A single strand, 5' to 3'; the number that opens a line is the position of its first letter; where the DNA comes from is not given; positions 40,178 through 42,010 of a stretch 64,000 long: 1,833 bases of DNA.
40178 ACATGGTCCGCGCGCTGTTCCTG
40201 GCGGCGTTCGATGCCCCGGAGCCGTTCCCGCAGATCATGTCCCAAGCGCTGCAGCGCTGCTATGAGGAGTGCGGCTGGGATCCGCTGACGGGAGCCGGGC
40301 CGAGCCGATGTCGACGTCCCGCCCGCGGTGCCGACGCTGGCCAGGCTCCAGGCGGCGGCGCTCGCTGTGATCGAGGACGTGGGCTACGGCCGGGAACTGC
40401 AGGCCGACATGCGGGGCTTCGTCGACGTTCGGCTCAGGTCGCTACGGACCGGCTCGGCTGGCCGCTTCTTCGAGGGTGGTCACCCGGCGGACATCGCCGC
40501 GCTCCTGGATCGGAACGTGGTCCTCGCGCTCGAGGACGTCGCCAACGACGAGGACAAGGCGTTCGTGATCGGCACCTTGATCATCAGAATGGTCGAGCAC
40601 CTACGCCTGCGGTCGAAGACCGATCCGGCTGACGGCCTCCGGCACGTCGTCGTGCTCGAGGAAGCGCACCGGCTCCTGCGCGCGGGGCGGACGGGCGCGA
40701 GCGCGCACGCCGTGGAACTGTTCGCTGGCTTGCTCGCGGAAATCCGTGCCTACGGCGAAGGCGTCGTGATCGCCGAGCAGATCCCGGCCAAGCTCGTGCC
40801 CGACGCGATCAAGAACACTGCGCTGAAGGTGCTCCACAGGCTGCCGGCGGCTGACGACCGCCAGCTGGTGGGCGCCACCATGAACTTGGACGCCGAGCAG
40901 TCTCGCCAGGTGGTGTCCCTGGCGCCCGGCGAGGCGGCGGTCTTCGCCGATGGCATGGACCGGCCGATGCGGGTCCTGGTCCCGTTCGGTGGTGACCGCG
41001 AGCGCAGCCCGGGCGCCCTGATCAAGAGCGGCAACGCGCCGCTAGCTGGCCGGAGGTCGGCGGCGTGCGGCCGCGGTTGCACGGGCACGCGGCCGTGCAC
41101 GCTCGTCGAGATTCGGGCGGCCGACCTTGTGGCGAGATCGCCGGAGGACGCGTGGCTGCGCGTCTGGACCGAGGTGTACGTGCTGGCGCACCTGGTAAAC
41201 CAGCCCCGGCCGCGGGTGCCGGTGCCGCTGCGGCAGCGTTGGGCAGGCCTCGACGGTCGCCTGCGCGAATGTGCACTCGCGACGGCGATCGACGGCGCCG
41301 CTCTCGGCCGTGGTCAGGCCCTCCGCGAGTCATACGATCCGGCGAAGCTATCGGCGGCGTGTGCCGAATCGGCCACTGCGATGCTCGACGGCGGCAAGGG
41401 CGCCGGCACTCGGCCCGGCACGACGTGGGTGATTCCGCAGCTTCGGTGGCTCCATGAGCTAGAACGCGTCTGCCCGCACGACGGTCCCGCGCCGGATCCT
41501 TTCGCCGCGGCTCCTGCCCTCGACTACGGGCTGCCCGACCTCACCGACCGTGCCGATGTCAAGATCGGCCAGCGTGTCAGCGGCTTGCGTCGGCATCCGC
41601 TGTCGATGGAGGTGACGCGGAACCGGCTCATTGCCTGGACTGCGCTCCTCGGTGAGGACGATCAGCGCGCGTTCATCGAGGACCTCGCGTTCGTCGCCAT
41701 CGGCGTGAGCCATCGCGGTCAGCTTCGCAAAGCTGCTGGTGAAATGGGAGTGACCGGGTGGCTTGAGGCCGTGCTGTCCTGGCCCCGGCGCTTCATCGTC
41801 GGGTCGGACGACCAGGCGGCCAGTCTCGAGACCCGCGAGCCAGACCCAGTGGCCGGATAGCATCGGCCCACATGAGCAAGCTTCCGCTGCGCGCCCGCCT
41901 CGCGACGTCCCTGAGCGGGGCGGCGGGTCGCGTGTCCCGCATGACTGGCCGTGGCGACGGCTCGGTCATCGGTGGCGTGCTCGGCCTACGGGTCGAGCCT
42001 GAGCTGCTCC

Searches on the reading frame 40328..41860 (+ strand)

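Call 6: search_protein_families(library=pfam, proteins=[window:40328-41860:+], max_evalue=1)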
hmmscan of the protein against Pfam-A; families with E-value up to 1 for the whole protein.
window:40328-41860:+ (510 aa): 0 families

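Call 7: search_protein_families(library=ncbifam, proteins=[window:40328-41860:+], max_evalue=1)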
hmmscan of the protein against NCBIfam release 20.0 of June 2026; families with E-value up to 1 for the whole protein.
window:40328-41860:+ (510 aa): 5 families
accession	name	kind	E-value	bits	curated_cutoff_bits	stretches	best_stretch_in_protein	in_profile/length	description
NF053655.1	CedD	equivalog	9.4e-12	44.4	600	1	41-216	358-523/527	DNA-translocating ATPase CedD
NF042943.1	HerA_antiphage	equivalog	4.4e-07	28.8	800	1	65-218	398-549/566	anti-phage-associated helicase HerA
NF033849.1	ser_rich_anae_1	subfamily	9.6e-06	23.2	650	1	34-182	943-1100/1163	serine-rich protein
NF040819.1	helicase_HerA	equivalog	4.5e-05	22.2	970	1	99-214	397-510/561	DNA double-strand break repair helicase HerA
NF040937.1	HerA_Thermprot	equivalog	0.0015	17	800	1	74-208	318-451/487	DNA double-strand break repair helicase HerA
